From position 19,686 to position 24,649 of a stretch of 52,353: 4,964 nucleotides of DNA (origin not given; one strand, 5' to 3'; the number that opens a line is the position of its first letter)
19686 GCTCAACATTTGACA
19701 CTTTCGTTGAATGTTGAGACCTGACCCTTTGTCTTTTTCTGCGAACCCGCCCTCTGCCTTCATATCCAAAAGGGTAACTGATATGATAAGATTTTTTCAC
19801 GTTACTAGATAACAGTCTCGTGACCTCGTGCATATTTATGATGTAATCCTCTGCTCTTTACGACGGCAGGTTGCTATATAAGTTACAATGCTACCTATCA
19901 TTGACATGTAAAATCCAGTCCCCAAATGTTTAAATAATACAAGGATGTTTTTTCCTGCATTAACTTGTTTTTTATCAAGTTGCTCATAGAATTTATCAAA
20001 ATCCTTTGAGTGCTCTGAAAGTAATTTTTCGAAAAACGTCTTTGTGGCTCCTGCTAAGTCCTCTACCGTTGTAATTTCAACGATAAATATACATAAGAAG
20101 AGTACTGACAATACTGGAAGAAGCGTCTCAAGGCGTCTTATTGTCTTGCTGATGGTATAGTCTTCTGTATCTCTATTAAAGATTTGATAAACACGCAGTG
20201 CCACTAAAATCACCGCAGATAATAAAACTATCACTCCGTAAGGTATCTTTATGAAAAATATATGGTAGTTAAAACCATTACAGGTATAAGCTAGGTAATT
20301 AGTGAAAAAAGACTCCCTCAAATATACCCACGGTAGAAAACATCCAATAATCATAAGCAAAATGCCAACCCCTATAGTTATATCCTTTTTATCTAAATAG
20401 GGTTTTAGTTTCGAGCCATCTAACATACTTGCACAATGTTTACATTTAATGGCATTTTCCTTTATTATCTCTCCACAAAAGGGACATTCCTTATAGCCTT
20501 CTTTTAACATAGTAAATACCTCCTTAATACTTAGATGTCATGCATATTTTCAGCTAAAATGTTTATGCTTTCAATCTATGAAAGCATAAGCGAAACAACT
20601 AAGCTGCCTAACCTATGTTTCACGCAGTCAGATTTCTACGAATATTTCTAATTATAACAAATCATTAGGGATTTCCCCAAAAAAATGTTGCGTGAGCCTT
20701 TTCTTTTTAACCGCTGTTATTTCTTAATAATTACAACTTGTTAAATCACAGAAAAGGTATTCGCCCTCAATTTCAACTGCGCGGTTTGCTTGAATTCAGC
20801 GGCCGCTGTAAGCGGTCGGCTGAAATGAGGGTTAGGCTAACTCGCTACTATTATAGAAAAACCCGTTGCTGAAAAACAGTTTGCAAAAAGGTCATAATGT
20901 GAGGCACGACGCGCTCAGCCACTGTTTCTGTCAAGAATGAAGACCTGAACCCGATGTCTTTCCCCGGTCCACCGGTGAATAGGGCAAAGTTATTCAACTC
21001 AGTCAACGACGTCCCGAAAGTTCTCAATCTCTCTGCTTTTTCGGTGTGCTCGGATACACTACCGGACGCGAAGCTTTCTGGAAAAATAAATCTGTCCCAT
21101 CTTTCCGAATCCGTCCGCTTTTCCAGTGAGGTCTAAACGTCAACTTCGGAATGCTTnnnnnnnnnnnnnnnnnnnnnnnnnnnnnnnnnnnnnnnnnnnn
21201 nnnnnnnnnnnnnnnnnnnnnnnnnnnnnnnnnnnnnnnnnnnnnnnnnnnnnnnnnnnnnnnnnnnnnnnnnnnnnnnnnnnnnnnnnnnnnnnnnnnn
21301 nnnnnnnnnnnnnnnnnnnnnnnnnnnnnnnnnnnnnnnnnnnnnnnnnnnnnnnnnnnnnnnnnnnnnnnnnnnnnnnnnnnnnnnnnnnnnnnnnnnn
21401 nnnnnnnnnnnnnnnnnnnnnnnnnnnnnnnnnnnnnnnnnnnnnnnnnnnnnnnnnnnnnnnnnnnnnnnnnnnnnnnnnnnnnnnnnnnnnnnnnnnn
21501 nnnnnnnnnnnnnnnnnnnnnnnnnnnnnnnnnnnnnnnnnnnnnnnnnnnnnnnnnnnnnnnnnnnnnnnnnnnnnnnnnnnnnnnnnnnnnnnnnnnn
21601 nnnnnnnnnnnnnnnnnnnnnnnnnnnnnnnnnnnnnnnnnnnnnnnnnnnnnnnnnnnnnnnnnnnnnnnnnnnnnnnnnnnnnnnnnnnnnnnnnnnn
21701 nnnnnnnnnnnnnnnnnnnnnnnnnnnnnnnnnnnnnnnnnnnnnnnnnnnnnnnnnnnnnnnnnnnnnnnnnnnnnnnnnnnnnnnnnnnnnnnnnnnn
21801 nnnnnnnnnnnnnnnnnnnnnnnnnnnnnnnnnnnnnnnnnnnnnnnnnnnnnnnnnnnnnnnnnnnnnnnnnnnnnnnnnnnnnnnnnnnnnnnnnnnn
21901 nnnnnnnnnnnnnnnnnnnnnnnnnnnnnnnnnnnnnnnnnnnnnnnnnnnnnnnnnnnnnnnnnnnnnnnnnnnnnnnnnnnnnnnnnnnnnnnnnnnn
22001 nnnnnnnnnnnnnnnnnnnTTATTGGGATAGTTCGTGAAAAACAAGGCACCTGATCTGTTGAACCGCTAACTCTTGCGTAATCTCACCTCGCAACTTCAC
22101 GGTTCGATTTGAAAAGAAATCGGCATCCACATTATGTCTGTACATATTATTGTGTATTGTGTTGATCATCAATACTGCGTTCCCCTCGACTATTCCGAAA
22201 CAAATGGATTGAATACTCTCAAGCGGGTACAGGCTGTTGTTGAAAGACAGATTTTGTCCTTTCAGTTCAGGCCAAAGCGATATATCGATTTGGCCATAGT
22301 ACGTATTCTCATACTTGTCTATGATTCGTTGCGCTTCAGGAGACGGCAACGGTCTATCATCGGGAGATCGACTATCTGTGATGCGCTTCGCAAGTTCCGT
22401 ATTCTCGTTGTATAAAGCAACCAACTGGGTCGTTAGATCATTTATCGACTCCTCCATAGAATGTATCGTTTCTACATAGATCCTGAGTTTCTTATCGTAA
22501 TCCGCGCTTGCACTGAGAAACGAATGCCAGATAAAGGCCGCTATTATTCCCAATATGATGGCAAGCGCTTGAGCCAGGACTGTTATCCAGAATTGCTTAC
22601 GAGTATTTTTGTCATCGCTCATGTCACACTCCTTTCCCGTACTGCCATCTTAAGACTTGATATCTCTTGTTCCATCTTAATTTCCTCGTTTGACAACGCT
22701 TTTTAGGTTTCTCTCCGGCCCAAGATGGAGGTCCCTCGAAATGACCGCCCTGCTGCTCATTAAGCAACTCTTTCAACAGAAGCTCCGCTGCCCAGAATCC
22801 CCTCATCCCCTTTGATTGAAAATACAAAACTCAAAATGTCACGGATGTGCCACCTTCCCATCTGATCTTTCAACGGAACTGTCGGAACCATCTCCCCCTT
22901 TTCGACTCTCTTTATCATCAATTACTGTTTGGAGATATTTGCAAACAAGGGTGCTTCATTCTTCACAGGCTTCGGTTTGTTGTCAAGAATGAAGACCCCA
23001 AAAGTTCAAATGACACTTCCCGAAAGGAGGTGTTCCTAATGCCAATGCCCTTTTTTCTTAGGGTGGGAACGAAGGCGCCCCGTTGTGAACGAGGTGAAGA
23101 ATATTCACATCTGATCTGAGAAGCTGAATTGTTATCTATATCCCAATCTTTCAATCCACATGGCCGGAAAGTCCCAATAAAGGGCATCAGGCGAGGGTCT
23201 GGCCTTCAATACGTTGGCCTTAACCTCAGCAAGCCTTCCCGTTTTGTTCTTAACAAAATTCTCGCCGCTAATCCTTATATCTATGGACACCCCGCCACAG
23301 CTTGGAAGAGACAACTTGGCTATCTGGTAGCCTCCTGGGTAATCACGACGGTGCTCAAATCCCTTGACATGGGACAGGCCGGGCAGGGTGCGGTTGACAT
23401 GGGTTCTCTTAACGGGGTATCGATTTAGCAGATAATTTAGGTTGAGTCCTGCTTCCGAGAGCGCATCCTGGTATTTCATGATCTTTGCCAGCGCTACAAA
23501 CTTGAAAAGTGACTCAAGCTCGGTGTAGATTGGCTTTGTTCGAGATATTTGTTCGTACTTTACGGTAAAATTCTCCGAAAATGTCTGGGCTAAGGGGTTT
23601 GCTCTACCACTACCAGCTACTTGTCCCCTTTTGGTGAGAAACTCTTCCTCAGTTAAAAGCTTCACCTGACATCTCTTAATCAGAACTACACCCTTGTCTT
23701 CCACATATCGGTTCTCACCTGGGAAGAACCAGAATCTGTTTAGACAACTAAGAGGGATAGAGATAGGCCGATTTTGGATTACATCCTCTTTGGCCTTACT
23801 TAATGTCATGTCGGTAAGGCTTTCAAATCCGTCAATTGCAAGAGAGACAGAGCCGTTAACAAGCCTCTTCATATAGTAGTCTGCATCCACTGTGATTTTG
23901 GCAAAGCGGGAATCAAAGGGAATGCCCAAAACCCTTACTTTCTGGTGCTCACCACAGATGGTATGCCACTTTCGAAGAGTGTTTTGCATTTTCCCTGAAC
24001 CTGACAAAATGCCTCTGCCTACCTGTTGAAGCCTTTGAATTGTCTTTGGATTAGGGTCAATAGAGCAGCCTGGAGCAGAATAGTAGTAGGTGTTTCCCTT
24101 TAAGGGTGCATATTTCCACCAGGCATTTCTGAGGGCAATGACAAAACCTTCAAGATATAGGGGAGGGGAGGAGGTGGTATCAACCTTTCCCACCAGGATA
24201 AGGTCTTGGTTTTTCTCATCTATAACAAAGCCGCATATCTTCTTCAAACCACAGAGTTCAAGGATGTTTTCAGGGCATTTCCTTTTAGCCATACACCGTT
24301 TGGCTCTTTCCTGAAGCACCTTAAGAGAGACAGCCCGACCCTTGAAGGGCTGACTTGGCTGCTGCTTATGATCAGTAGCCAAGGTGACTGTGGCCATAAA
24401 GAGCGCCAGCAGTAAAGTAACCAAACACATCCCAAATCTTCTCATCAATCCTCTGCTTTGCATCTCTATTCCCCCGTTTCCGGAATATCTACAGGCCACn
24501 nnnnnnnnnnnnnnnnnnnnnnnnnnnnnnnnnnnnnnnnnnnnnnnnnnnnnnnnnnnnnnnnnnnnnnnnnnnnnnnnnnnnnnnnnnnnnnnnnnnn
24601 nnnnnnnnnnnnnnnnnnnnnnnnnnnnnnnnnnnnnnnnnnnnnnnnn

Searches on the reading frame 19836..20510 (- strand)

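Call 34: search_protein_families(library=pfam, proteins=[window:19836-20510:-], max_evalue=0.001)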
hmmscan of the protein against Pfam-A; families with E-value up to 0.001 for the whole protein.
window:19836-20510:- (224 aa): 1 family
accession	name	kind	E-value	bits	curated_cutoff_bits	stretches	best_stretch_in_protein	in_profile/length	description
PF13248.11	Zn_ribbon_3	-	0.00032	20.5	27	1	6-26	2-22/26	zinc-ribbon domain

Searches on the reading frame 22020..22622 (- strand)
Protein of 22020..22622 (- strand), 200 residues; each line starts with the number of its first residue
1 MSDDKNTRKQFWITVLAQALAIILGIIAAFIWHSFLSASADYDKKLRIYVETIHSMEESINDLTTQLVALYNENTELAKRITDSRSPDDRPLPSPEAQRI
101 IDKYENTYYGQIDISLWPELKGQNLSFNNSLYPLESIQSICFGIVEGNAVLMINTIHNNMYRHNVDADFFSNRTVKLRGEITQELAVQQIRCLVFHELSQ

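Call 34: search_protein_families(library=pfam, proteins=[window:22020-22622:-], max_evalue=0.001)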
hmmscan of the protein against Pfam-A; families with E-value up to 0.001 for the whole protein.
window:22020-22622:- (200 aa): 1 family
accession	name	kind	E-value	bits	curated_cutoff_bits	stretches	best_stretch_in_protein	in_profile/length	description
PF05812.17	Herpes_BLRF2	-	0.0002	21.9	25.8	1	59-106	3-50/119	Herpesvirus BLRF2 protein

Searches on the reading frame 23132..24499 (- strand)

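Call 34: search_protein_families(library=pfam, proteins=[window:23132-24499:-], max_evalue=0.001)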
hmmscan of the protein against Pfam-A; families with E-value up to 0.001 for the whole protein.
window:23132-24499:- (455 aa): 1 family
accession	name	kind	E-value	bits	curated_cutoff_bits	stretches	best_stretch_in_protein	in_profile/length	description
PF07643.16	DUF1598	-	3.7e-11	43.6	25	1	145-216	1-73/84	Protein of unknown function (DUF1598)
